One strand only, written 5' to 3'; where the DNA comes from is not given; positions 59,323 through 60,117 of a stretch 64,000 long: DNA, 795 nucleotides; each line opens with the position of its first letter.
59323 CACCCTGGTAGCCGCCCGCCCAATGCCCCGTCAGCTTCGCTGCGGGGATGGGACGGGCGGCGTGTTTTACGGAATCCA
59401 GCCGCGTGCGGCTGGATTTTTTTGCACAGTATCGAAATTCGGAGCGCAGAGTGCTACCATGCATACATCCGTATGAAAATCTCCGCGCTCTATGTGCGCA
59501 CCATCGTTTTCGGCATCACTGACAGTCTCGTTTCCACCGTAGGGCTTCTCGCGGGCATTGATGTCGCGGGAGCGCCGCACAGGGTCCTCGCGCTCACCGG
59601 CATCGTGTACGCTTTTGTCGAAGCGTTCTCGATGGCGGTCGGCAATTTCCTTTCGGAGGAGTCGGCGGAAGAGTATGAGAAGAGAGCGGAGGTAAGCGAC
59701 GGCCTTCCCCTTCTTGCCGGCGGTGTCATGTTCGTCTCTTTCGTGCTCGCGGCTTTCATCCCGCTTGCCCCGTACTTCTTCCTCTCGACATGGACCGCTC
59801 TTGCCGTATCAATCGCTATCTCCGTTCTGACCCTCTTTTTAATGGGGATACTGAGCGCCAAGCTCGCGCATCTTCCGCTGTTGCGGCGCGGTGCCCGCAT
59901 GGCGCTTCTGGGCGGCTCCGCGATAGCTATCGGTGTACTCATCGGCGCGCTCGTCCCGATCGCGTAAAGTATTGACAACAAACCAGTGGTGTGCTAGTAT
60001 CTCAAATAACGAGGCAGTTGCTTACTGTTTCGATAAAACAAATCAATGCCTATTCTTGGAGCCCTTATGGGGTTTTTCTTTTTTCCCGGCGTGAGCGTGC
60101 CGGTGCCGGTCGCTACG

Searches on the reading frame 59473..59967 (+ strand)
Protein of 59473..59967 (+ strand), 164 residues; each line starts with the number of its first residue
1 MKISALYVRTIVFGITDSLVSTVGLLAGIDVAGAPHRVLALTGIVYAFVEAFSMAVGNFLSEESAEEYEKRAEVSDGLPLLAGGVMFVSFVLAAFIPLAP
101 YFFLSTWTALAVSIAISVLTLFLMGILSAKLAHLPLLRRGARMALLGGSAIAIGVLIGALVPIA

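Call 19: find_encoding_contigs(protein=window:59473-59967:+, flank=10000, max_places=10)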
Protein window:59473-59967:+ (164 aa): 11 contigs read that carry it; 6 places shown.
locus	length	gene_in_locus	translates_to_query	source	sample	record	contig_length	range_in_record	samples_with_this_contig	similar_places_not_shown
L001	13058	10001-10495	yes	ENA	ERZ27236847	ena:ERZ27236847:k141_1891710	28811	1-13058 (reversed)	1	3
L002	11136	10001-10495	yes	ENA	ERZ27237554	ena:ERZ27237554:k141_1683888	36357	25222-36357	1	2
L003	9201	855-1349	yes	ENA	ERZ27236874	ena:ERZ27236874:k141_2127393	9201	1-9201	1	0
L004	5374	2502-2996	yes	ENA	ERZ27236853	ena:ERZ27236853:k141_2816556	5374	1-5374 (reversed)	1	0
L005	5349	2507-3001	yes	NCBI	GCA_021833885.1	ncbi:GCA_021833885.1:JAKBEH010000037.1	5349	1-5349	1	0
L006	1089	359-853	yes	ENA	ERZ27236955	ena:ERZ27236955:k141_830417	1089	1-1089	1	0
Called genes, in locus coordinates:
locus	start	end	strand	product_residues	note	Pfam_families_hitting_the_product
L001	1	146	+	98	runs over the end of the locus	-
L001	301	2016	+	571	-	PF05970:PIF1, PF13245:AAA_19, PF13401:AAA_22 (weak), PF13604:AAA_30, PF14493:HTH_40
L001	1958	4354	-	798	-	PF00690:Cation_ATPase_N, PF00122:E1-E2_ATPase, PF00702:Hydrolase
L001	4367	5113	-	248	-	PF00702:Hydrolase (weak), PF05116:S6PP (faint), PF08282:Hydrolase_3, PF03332:PMM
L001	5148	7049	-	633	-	PF04041:Glyco_hydro_130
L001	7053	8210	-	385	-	PF04041:Glyco_hydro_130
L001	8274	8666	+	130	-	PF02261:Asp_decarbox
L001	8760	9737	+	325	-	PF00291:PALP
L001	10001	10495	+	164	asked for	PF01988:VIT1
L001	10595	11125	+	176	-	-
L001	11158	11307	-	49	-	-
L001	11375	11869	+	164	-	PF09335:VTT_dom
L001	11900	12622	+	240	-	PF00535:Glycos_transf_2, PF10111:Glyco_tranf_2_2 (weak), PF13641:Glyco_tranf_2_3, PF13632:Glyco_trans_2_3 (weak)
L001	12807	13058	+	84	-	?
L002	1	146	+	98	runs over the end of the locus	-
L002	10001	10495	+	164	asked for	PF01988:VIT1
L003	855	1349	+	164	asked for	PF01988:VIT1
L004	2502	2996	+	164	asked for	PF01988:VIT1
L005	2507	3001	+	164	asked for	PF01988:VIT1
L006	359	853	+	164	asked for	PF01988:VIT1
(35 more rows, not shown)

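Call 20: search_protein_families(library=pfam, proteins=[window:59473-59967:+])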
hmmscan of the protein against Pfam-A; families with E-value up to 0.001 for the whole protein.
window:59473-59967:+ (164 aa): 1 family
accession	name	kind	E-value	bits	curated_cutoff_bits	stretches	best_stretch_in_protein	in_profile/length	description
PF01988.24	VIT1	-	2.9e-27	96.3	28.1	2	79-158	133-213/214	VIT family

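Call 27: find_homologous_proteins(query=window:59473-59967:+)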
Query window:59473-59967:+ (164 aa): 920 proteins with E <= 0.001 among 1817 candidates; the best 120 are listed.
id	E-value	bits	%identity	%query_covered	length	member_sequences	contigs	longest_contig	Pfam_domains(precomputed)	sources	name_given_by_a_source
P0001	1.5e-82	293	91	100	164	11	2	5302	PF01988.25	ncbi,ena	-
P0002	1.3e-79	284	87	100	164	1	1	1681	PF01988.25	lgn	-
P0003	8.8e-73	261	79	100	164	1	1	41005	PF01988.25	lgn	-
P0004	3.7e-68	246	75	99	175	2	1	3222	PF01988.25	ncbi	-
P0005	2.2e-67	244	73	99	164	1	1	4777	PF01988.25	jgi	jgi:VIT1/CCC1 family predicted Fe2+/Mn2+ transporter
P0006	2.3e-67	244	75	99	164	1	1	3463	PF01988.25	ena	-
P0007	7.8e-67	242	74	100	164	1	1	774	PF01988.25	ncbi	-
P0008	2.8e-66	240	76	100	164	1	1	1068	PF01988.25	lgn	-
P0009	8.5e-66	239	74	99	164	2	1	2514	PF01988.25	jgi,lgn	-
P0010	9.9e-66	239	71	99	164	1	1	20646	PF01988.25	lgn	-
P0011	1.2e-65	238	72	99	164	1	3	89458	PF01988.25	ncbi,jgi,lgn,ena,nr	ncbi:MAG TPA: VIT1/CCC1 transporter family protein [Candidatus Paceibacterota bacterium]|nr:VIT1/CCC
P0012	1.7e-65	238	73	99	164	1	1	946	PF01988.25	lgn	-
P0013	3.2e-65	237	71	99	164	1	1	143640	PF01988.25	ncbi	ncbi:MAG: VIT1/CCC1 transporter family protein [Minisyncoccota bacterium]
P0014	5.7e-65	236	73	99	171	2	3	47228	PF01988.25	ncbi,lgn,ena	-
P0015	1.1e-64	235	71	99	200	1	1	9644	PF01988.25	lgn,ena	-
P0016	1.6e-64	235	70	99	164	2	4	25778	PF01988.25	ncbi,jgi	ncbi:MAG: hypothetical protein RLZZ26_107 [Candidatus Parcubacteria bacterium]|jgi:VIT1/CCC1 family 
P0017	2.5e-64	234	70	99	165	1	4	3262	PF01988.25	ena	-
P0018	5.0e-64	233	75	99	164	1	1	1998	PF01988.25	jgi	jgi:VIT1/CCC1 family predicted Fe2+/Mn2+ transporter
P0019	7.1e-64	232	73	99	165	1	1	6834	PF01988.25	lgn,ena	-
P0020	8.3e-64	232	70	100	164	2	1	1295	PF01988.25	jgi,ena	-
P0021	4.8e-63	230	70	99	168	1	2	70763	PF01988.25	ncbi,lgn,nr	ncbi:MAG: hypothetical protein B7X03_03235 [Parcubacteria group bacterium 21-58-10]|nr:MAG: hypothet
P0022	6.8e-63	229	69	99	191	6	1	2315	PF01988.25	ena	-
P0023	1.8e-62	228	70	100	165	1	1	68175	PF01988.25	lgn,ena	-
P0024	3.2e-62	227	69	100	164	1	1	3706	PF01988.25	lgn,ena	-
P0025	3.6e-62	227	69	99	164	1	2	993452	PF01988.25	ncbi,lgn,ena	ncbi:MAG: VIT1/CCC1 transporter family protein [Minisyncoccia bacterium]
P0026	3.8e-62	227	70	100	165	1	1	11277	PF01988.25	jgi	jgi:VIT1/CCC1 family predicted Fe2+/Mn2+ transporter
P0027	4.2e-62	227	72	99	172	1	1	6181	PF01988.25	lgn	-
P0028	1.2e-61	225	69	100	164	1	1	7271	PF01988.25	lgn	-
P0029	1.5e-61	225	70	99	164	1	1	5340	PF01988.25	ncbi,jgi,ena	jgi:VIT1/CCC1 family predicted Fe2+/Mn2+ transporter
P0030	1.8e-61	225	69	99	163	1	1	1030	PF01988.25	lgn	-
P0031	3.3e-61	224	72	95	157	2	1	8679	PF01988.25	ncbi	-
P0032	6.5e-61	223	73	87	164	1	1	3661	PF01988.25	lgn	-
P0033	8.6e-61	222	72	100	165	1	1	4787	PF01988.25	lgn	-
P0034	8.8e-61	222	68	99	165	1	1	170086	PF01988.25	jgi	jgi:VIT1/CCC1 family predicted Fe2+/Mn2+ transporter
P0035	1.4e-60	222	69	99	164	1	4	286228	PF01988.25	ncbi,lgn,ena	-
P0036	3.6e-60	220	69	100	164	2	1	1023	PF01988.25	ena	-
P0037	4.6e-60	220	69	99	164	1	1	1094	PF01988.25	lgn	-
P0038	4.7e-60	220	70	98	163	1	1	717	PF01988.25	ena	-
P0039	6.3e-60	220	70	100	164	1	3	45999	PF01988.25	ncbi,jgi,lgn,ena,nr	ncbi:MAG TPA: VIT1/CCC1 transporter family protein [Candidatus Paceibacterota bacterium]|nr:VIT1/CCC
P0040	7.6e-60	219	68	100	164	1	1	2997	PF01988.25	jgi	jgi:VIT1/CCC1 family predicted Fe2+/Mn2+ transporter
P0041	1.5e-59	218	70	100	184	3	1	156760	PF01988.25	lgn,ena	-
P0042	3.7e-59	217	71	85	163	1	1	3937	PF01988.25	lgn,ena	-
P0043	2.3e-58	215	66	100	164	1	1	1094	PF01988.25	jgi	jgi:VIT1/CCC1 family predicted Fe2+/Mn2+ transporter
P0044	3.9e-58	214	68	91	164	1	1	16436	PF01988.25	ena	-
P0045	5.4e-58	213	66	98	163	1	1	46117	PF01988.25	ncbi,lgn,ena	-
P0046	5.9e-58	213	68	87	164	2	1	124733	PF01988.25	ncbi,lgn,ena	-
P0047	8.5e-58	213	67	99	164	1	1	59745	PF01988.25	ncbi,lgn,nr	ncbi:VIT1/CCC1 transporter family protein [Candidatus Kaiserbacteria bacterium]|nr:VIT1/CCC1 transpo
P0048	1.5e-57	212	65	100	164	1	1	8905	PF01988.25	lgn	-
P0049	2.1e-57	212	66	99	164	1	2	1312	PF01988.25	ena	-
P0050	2.7e-57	211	65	100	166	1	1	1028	PF01988.25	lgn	-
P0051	8.9e-57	209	67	97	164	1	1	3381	PF01988.25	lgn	-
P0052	1.8e-56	208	65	100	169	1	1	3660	PF01988.25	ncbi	-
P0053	1.8e-56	208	65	99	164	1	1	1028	PF01988.25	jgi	jgi:VIT1/CCC1 family predicted Fe2+/Mn2+ transporter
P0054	2.0e-56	208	67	99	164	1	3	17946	PF01988.25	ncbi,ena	-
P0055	4.1e-56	207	65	100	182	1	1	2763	PF01988.25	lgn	-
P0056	4.5e-56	207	68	98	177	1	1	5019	PF01988.25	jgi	jgi:VIT1/CCC1 family predicted Fe2+/Mn2+ transporter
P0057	8.0e-56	206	64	99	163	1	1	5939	PF01988.25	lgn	-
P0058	1.1e-55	206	66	89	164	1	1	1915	PF01988.25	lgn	-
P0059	1.1e-55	206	67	99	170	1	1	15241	PF01988.25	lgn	-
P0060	2.4e-55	205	65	100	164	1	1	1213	PF01988.25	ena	-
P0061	4.4e-55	204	65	98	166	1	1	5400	PF01988.25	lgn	-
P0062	4.5e-55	204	62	99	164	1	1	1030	PF01988.25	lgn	-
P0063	5.1e-55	204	65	99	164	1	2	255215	PF01988.25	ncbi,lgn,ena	-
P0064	8.6e-55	203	68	100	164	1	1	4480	PF01988.25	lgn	-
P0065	1.4e-54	202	68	95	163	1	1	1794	PF01988.25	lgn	-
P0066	1.5e-54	202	63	99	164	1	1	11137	PF01988.25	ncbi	-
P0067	2.9e-54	201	67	86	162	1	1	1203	PF01988.25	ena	-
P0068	3.2e-54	201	65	96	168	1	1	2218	PF01988.25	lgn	-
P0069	3.9e-54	201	61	99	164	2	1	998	PF01988.25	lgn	-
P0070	6.1e-54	200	64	95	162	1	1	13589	PF01988.25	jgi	jgi:VIT1/CCC1 family predicted Fe2+/Mn2+ transporter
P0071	7.4e-54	200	62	100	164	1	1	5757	PF01988.25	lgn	-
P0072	7.5e-54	200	64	99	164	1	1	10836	PF01988.25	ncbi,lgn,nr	ncbi:MAG TPA: VIT1/CCC1 transporter family protein [Candidatus Paceibacterota bacterium]|nr:VIT1/CCC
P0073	8.4e-54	200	65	100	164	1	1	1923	PF01988.25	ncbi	-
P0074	1.0e-53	200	61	98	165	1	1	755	PF01988.25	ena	-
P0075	1.1e-53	199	66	96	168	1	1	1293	PF01988.25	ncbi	-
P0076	1.7e-53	199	68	96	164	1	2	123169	PF01988.25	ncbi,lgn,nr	ncbi:MAG TPA: VIT1/CCC1 transporter family protein [Candidatus Paceibacterota bacterium]|nr:VIT1/CCC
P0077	1.7e-53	199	64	96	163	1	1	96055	PF01988.25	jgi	jgi:VIT1/CCC1 family predicted Fe2+/Mn2+ transporter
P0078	2.6e-53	198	62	100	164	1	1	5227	PF01988.25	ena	-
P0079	2.8e-53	198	65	100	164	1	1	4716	PF01988.25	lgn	-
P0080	3.0e-53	198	64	97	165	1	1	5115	PF01988.25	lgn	-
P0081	3.1e-53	198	63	99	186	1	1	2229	PF01988.25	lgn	-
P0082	3.9e-53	198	62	98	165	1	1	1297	PF01988.25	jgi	jgi:VIT1/CCC1 family predicted Fe2+/Mn2+ transporter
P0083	4.0e-53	198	63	99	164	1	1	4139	PF01988.25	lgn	-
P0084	4.0e-53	198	68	87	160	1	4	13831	PF01988.25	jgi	jgi:VIT1/CCC1 family predicted Fe2+/Mn2+ transporter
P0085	4.2e-53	198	59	99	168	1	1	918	PF01988.25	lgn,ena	-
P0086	4.5e-53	197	63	100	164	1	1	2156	PF01988.25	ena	-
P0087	4.8e-53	197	63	99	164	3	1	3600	PF01988.25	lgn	-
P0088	5.0e-53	197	62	96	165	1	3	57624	PF01988.25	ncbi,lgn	-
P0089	5.5e-53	197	65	97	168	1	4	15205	PF01988.25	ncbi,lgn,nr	ncbi:MAG: VIT1/CCC1 transporter family protein [Patescibacteria group bacterium]|nr:VIT1/CCC1 transp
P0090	6.7e-53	197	70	96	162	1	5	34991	PF01988.25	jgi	jgi:VIT1/CCC1 family predicted Fe2+/Mn2+ transporter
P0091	7.7e-53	197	62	100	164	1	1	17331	PF01988.25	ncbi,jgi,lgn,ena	jgi:VIT1/CCC1 family predicted Fe2+/Mn2+ transporter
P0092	7.9e-53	197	61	88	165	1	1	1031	PF01988.25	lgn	-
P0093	9.2e-53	196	62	96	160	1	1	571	PF01988.25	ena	-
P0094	1.0e-52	196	62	99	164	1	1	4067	PF01988.25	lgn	-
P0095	1.1e-52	196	61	93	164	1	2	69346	PF01988.25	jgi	-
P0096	1.4e-52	196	64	99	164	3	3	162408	PF01988.25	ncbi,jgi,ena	-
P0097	1.5e-52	196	63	98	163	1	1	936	PF01988.25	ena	-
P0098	1.5e-52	196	65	96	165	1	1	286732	PF01988.25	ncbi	-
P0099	1.5e-52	196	58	99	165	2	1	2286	PF01988.25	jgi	jgi:VIT1/CCC1 family predicted Fe2+/Mn2+ transporter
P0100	1.6e-52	196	61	95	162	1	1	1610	PF01988.25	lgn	-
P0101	1.9e-52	195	62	99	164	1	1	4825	PF01988.25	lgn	-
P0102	1.9e-52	195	65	98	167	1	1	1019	PF01988.25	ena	-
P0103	2.2e-52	195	62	99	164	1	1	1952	PF01988.25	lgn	-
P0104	2.3e-52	195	64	99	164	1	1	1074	PF01988.25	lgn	-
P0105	2.3e-52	195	62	99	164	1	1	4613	PF01988.25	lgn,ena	-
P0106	2.5e-52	195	62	100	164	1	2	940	PF01988.25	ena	-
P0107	2.7e-52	195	63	95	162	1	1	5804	PF01988.25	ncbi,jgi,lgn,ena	jgi:VIT1/CCC1 family predicted Fe2+/Mn2+ transporter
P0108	3.1e-52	195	62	99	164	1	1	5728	PF01988.25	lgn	-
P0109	3.2e-52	195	62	99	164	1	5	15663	PF01988.25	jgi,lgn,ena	-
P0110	3.5e-52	195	61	91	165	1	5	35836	PF01988.25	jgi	jgi:VIT1/CCC1 family predicted Fe2+/Mn2+ transporter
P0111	3.9e-52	194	64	99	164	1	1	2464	PF01988.25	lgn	-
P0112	4.2e-52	194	61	99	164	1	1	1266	PF01988.25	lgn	-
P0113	4.3e-52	194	62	97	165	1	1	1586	PF01988.25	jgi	-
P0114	5.1e-52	194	57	98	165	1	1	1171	PF01988.25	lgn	-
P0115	5.4e-52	194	60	98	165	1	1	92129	PF01988.25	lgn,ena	-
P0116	6.0e-52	194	62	89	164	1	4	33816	PF01988.25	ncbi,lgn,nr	ncbi:VIT1/CCC1 transporter family protein [Candidatus Kaiserbacteria bacterium]|nr:VIT1/CCC1 transpo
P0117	6.8e-52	194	63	99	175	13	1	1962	PF01988.25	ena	-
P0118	7.1e-52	194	62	97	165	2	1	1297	PF01988.25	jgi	jgi:VIT1/CCC1 family predicted Fe2+/Mn2+ transporter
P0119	7.7e-52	193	62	100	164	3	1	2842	PF01988.25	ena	-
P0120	8.0e-52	193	60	99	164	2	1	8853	PF01988.25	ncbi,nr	ncbi:MAG: VIT1/CCC1 transporter family protein [bacterium]|nr:VIT1/CCC1 transporter family protein [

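Call 29: find_encoding_contigs(protein=P0001, flank=3000, max_places=3)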
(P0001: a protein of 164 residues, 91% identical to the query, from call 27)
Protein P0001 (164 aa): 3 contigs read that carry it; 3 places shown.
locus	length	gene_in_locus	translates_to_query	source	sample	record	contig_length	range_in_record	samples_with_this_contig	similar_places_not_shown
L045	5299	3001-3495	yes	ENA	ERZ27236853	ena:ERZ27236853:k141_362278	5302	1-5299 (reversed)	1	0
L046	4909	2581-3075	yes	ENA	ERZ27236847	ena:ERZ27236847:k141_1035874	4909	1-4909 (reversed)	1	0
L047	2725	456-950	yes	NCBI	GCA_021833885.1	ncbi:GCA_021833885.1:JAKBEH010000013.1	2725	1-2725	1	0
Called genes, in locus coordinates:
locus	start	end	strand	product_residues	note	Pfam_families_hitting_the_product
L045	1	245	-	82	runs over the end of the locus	?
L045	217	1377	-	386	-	PF04041:Glyco_hydro_130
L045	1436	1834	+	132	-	PF02261:Asp_decarbox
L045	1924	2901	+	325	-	PF00291:PALP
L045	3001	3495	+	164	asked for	PF01988:VIT1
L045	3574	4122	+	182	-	-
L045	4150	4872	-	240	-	PF00535:Glycos_transf_2, PF10111:Glyco_tranf_2_2 (faint), PF13641:Glyco_tranf_2_3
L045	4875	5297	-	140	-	?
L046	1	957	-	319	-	?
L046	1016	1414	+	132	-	PF02261:Asp_decarbox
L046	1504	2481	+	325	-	PF00291:PALP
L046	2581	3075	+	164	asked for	PF01988:VIT1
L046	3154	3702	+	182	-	-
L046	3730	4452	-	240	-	PF00535:Glycos_transf_2, PF10111:Glyco_tranf_2_2 (faint), PF13641:Glyco_tranf_2_3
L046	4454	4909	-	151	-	?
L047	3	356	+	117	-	?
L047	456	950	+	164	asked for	PF01988:VIT1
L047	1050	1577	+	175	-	-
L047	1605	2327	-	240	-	PF00535:Glycos_transf_2, PF10111:Glyco_tranf_2_2 (faint), PF13641:Glyco_tranf_2_3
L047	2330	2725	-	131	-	?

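Call 30: find_encoding_contigs(protein=P0003, flank=3000, max_places=2)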
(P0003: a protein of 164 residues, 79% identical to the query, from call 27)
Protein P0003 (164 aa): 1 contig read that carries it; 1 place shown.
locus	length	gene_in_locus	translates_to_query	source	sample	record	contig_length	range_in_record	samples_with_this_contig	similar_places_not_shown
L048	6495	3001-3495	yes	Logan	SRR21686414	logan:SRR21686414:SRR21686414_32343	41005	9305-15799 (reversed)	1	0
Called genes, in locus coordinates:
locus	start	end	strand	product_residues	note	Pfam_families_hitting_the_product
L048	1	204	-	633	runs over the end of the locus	PF04041:Glyco_hydro_130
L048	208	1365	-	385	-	PF04041:Glyco_hydro_130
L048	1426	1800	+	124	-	PF02261:Asp_decarbox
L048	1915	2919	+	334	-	PF00291:PALP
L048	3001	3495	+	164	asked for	PF01988:VIT1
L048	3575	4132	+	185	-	-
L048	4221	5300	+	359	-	PF01996:F420_ligase (faint)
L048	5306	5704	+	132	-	PF00856:SET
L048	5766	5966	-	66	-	PF00313:CSD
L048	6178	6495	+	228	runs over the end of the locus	PF14360:PAP2_C (weak)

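Call 31: find_encoding_contigs(protein=P0002, flank=3000, max_places=2)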
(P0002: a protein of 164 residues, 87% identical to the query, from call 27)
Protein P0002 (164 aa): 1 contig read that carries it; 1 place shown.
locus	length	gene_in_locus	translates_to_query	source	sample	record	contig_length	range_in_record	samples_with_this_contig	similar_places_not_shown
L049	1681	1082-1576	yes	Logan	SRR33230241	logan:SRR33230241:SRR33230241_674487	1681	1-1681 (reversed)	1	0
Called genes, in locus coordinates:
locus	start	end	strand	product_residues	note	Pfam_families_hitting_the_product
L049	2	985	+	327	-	?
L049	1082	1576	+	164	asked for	PF01988:VIT1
